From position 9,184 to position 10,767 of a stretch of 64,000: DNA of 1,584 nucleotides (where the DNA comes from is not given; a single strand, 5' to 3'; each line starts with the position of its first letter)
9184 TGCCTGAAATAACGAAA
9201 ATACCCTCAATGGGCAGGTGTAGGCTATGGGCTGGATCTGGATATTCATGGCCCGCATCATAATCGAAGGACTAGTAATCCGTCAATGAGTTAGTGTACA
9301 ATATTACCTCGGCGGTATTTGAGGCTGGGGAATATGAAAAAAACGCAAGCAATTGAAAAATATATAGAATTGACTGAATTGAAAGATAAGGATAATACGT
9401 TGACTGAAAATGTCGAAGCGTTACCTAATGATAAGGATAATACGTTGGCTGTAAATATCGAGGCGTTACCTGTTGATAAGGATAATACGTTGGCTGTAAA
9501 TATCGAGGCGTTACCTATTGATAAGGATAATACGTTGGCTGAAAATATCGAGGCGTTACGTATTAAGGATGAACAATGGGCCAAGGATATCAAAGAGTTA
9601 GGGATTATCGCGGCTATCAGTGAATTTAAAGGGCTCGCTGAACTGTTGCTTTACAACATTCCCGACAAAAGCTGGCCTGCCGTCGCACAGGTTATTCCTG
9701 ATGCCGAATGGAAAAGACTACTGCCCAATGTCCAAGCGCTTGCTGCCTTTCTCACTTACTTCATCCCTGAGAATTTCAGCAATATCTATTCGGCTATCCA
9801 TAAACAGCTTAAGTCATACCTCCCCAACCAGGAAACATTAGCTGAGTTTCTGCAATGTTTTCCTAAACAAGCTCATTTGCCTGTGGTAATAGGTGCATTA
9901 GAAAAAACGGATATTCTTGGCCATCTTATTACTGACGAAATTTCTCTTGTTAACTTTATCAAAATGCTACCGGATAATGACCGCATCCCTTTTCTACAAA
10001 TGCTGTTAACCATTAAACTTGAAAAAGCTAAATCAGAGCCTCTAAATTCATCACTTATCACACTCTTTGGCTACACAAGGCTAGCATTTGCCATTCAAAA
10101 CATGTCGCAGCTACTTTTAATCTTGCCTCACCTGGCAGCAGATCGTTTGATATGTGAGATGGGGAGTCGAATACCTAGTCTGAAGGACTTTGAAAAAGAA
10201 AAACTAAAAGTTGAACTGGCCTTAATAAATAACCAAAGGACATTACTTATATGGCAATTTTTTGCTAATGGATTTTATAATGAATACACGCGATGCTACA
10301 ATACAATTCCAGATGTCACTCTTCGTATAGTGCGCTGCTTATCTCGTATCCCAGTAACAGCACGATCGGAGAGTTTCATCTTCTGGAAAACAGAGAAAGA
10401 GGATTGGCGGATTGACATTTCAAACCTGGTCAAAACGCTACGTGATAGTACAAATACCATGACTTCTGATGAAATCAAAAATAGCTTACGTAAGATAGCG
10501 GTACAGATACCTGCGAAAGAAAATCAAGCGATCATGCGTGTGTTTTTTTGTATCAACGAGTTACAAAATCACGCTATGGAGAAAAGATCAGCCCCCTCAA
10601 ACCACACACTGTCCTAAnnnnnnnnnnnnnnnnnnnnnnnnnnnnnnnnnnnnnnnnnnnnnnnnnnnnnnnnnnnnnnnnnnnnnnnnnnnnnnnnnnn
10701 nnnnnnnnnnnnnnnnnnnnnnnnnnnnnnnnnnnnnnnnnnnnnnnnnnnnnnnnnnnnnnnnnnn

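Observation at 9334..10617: Protein with four near-perfect 15-aa tandem repeats encoded by a 45-bp DNA repeat (9385-9564)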

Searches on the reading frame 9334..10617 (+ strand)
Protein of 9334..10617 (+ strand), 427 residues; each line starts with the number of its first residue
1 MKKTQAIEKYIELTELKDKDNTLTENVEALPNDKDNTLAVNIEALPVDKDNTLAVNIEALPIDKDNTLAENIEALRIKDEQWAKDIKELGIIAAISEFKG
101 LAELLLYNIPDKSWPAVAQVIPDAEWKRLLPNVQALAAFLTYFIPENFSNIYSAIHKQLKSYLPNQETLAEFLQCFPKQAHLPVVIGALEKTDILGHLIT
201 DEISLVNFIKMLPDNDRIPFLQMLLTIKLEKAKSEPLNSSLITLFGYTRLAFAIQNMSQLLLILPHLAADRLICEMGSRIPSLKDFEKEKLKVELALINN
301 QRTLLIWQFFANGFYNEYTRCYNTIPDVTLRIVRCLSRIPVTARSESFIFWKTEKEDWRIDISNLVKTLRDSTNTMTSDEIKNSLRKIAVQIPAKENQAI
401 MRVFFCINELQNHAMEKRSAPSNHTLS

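Call 4: search_protein_families(library=pfam, proteins=[window:9334-10617:+], max_evalue=0.1)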
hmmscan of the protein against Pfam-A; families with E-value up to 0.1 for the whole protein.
window:9334-10617:+ (427 aa): 1 family
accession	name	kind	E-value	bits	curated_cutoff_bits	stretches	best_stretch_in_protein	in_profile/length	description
PF09419.16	PGP_phosphatase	-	0.044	13.8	20.4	0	41-73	25-57/168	Mitochondrial PGP phosphatase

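Call 5: find_homologous_proteins(query=window:9334-10617:+)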
Query window:9334-10617:+ (427 aa): 1 proteins with E <= 0.001 among 5884 candidates.
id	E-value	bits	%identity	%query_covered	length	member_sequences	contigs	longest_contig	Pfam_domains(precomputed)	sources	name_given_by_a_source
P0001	3.8e-278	940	100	100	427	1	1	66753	-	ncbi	ncbi:MAG: hypothetical protein ACHQAX_03080 [Gammaproteobacteria bacterium]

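Call 9: find_related_loci(query=window:9334-10617:+, collection=genome_contigs, flank=10000)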
Query window:9334-10617:+ (427 aa) in genome_contigs; peptide patterns used: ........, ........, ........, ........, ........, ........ (x = any residue, [..] = any of these).
43 stretches matched a pattern, but none encodes a relative of the query by tblastn (E <= 1e-3).

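Call 12: find_encoding_contigs(protein=P0001, flank=10000)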
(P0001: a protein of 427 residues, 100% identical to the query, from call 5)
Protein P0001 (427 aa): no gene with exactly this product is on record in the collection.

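Call 14: search_protein_families(library=ncbifam, proteins=[window:9334-10617:+], max_evalue=0.1)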
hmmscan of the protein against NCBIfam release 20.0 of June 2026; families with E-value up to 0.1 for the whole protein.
window:9334-10617:+ (427 aa): 0 families

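Call 16: find_related_loci(query=window:9334-10617:+, collection=metagenome_contigs, flank=10000)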
Query window:9334-10617:+ (427 aa) in metagenome_contigs; peptide patterns used: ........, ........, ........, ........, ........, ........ (x = any residue, [..] = any of these).
69 stretches matched a pattern, but none encodes a relative of the query by tblastn (E <= 1e-3).

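Call 18: search_protein_representatives(protein=window:9334-10617:+)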
Query: 427 residues. Proteins with E-value up to 0.001 (for the whole library): 8; up to 1e-10: 3; up to 1e-30: 1. The best 8 are listed.
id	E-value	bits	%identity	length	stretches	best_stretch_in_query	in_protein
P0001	1.2e-278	939.6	100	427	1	1-427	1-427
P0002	6.9e-17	77.7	30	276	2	299-412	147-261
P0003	4.4e-16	75.1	30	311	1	146-415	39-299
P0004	1.5e-08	50.2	32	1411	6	106-221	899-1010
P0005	7.4e-07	44.7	35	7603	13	12-81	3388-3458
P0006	7.8e-05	38.0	30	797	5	153-233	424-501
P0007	1.6e-04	37.0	39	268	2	10-64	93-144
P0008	6.7e-04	34.9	36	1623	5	19-79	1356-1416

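Call 20: predict_structure(protein=window:9334-10617:+)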
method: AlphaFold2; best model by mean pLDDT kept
length: 427 residues; sequences in the alignment: 1
mean_pLDDT: 38.1   pTM: 0.25
mean pLDDT of the five models: 38.1, 37.6, 34.7, 31.4, 30.1
residues with pLDDT >= 90: 0; 70-90: 0; 50-70: 19; < 50: 408
segments of 3 or more residues with pLDDT < 50: 1-204, 226-364, 368-427
pLDDT, mean of each block of 10 residues (from residue 1): 24 25 25 27 29 27 29 32 38 38 42 45 45 42 38 43 42 43 46 46 48 53 50 34 35 40 38 36 37 34 28 31 36 43 37 40 48 45 44 40 47 40 27
secondary structure, 60 per line:
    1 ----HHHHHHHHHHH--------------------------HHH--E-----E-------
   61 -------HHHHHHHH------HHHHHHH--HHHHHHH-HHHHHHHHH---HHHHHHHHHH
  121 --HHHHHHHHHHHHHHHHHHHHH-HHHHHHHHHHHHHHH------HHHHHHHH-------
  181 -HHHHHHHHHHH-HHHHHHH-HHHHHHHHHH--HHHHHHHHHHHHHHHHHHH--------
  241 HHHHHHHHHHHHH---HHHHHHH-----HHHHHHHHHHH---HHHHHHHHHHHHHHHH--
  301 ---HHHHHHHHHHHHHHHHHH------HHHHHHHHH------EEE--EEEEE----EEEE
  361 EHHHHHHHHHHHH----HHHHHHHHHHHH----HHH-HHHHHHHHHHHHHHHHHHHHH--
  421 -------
elements in order: H5-15 H68-75 H82-88 H91-97 H99-107 H111-120 H123-143 H145-159 H166-173 H182-192 H194-200 H202-211 H214-232 H241-253 H257-263 H269-279 H283-298 H304-321 H328-336 E343-345 E348-352 E357-361 H362-373 H378-389 H398-418

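Call 21: search_protein_families(library=pfam, proteins=[P0002, P0003, P0004, P0006, P0007], max_evalue=0.1)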
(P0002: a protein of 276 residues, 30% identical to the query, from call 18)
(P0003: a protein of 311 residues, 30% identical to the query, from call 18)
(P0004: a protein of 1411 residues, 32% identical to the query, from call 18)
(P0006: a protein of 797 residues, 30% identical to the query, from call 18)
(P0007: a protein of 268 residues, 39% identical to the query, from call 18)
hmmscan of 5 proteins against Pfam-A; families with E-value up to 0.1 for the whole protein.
P0002 (276 aa): 0 families

P0003 (311 aa): 0 families

P0004 (1411 aa): 3 families
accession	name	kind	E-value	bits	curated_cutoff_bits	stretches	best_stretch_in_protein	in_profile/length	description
PF17273.7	DUF5338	-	0.00067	20.2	25.9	0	909-942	24-56/69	Family of unknown function (DUF5338)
PF00482.28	T2SSF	-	0.00085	19.7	25.2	0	1091-1135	15-59/125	Type II secretion system (T2SS), protein F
PF08542.16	Rep_fac_C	-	0.071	14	23.6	0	941-1000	25-85/88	Replication factor C C-terminal domain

P0006 (797 aa): 3 families
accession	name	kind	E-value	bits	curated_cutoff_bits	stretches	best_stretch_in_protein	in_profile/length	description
PF03448.22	MgtE_N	-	7.3e-08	33.3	25.9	0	472-502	5-35/102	MgtE intracellular N domain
PF18110.6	BRCC36_C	-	0.028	14.9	23.1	0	473-532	5-66/81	BRCC36 C-terminal helical domain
PF06840.17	PDC10_C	-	0.062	13.8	27.3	0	307-360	35-90/90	Programmed cell death protein 10, C-terminal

P0007 (268 aa): 1 family
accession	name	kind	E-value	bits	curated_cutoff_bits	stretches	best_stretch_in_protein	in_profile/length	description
PF04430.19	DUF498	-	0.0027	18.1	33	0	78-97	78-97/109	Protein of unknown function (DUF498/DUF598)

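Call 23: find_homologous_proteins(query=A1, max_evalue=0.01)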
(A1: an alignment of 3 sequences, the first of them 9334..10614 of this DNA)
Query A1 (3 sequences) (427 aa, profile of the alignment): 3 proteins with E <= 0.01 among 8000 candidates.
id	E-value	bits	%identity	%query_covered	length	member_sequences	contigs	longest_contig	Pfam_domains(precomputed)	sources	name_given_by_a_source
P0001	1.4e-181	622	100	100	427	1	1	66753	-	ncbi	ncbi:MAG: hypothetical protein ACHQAX_03080 [Gammaproteobacteria bacterium]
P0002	3.3e-114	400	22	64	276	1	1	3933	-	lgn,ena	-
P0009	7.1e-77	277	25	67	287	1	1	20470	-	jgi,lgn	-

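Call 24: find_encoding_contigs(protein=P0009, flank=10000)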
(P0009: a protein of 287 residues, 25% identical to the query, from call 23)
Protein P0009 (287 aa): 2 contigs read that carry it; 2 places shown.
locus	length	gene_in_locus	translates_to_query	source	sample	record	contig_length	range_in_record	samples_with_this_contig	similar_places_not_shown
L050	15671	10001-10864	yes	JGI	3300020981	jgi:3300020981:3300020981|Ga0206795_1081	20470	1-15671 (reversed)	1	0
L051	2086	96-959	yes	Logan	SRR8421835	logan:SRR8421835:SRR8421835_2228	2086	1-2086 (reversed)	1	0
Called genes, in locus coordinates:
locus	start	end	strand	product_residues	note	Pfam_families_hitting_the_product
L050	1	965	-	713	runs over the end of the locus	PF06792:UPF0261, PF23189:UPF0261_C, PF09370:PEP_hydrolase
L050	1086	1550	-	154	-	PF01503:PRA-PH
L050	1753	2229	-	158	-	PF03449:GreA_GreB_N, PF01272:GreA_GreB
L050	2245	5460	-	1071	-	PF25596:CPSase_L_D1, PF02786:CPSase_L_D2, PF02787:CPSase_L_D3, PF25596:CPSase_L_D1, PF02222:ATP-grasp, PF02786:CPSase_L_D2, PF07478:Dala_Dala_lig_C, PF02142:MGS, +3 more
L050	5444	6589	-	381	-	PF00988:CPSase_sm_chain, PF00117:GATase, PF07722:Peptidase_C26 (faint)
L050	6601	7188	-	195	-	PF00117:GATase, PF07722:Peptidase_C26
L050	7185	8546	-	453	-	PF04715:, PF00425:Chorismate_bind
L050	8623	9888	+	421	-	PF20168:PDS5 (weak), PF13646:HEAT_2 (weak), PF02985:HEAT (weak), PF13646:HEAT_2, PF23227:HEAT_MROH2B_C, PF13513:HEAT_EZ, PF24987:HEAT_EF3_N, PF13646:HEAT_2, +19 more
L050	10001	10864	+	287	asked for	-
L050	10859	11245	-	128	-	-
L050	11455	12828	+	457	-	PF00474:SSF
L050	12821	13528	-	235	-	PF08808:RES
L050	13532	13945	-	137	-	PF09722:Xre_MbcA_ParS_C (weak)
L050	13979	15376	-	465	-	PF01177:Asp_Glu_race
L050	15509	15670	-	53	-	?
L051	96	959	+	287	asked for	-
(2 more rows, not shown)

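Call 25: find_encoding_contigs(protein=P0002, flank=10000)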
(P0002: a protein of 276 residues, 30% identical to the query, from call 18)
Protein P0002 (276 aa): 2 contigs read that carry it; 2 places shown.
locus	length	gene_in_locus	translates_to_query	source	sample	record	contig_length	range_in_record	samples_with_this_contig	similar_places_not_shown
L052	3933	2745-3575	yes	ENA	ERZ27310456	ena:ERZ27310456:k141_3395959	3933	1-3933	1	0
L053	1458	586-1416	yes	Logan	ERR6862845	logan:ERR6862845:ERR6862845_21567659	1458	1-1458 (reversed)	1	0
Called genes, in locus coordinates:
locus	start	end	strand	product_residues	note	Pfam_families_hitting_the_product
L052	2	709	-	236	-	?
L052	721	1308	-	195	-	PF00117:GATase, PF07722:Peptidase_C26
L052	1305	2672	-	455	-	PF04715:, PF00425:Chorismate_bind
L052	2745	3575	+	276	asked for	-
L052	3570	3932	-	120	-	?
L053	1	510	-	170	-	?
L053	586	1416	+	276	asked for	-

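Call 31: find_encoding_contigs(protein=P0003, flank=10000)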
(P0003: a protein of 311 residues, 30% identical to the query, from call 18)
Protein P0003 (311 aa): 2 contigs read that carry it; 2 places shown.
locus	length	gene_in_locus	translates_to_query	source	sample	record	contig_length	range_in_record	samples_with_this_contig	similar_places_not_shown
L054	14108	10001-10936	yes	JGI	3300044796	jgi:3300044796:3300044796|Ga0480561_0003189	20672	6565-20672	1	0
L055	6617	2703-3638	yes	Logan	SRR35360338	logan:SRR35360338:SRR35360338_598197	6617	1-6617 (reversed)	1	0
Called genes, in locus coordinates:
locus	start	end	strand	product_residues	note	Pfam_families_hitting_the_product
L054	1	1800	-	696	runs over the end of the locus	PF01138:RNase_PH, PF03725:RNase_PH_C, PF03726:PNPase, PF01138:RNase_PH, PF00013:KH_1, PF00575:S1, PF23459:S1_RRP5 (weak)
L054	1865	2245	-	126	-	PF00312:Ribosomal_S15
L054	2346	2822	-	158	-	PF01503:PRA-PH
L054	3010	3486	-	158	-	PF03449:GreA_GreB_N, PF01272:GreA_GreB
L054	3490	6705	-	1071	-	PF25596:CPSase_L_D1, PF02786:CPSase_L_D2, PF02787:CPSase_L_D3, PF25596:CPSase_L_D1, PF02222:ATP-grasp, PF02786:CPSase_L_D2, PF07478:Dala_Dala_lig_C, PF02142:MGS, +3 more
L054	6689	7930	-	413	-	PF00988:CPSase_sm_chain, PF00117:GATase, PF07722:Peptidase_C26 (weak)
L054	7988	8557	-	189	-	PF00117:GATase, PF07722:Peptidase_C26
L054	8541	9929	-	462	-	PF04715:, PF00425:Chorismate_bind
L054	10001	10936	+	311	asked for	-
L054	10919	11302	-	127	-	-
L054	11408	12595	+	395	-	-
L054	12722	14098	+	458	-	PF00474:SSF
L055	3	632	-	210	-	?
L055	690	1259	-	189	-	PF00117:GATase, PF07722:Peptidase_C26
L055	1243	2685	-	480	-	PF04715:, PF00425:Chorismate_bind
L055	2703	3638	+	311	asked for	-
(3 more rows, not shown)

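Call 33: find_related_loci(query=A2, collection=metagenome_contigs, flank=6000)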
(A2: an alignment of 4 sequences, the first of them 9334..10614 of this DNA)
Query A2 (427 aa) in metagenome_contigs; peptide patterns used: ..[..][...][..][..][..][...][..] (x = any residue, [..] = any of these).
210 stretches matched a pattern; 1 encode a relative of the query (tblastn E <= 1e-3); 1 distinct loci.
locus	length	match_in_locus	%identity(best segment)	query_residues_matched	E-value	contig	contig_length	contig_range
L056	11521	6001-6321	32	125-228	4e-12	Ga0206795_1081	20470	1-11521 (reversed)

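Call 37: search_solved_structures(query=A2, max_evalue=10)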
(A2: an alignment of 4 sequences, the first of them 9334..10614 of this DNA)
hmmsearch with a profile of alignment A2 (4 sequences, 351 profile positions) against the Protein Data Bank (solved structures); distinct sequences matched with E-value up to 10: 1.
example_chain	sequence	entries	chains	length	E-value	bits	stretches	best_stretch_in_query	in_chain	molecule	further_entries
8rpc_A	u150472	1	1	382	0.21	14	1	101-161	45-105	non-specific serine/threonine protein kinase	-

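Call 38: search_protein_families(library=phrogs, proteins=[window:9334-10617:+], max_evalue=0.1)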
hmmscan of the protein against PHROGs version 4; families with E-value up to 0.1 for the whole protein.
window:9334-10617:+ (427 aa): 2 families
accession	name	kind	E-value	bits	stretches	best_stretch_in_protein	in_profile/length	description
phrog_30014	-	unknown function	0.075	14.2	0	353-389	19-55/114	-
phrog_23841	-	unknown function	0.082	13.6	0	31-93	74-134/225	-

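Call 39: search_protein_families(library=padloc, proteins=[window:9334-10617:+], max_evalue=0.1)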
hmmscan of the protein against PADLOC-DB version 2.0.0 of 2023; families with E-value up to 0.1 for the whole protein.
window:9334-10617:+ (427 aa): 0 families
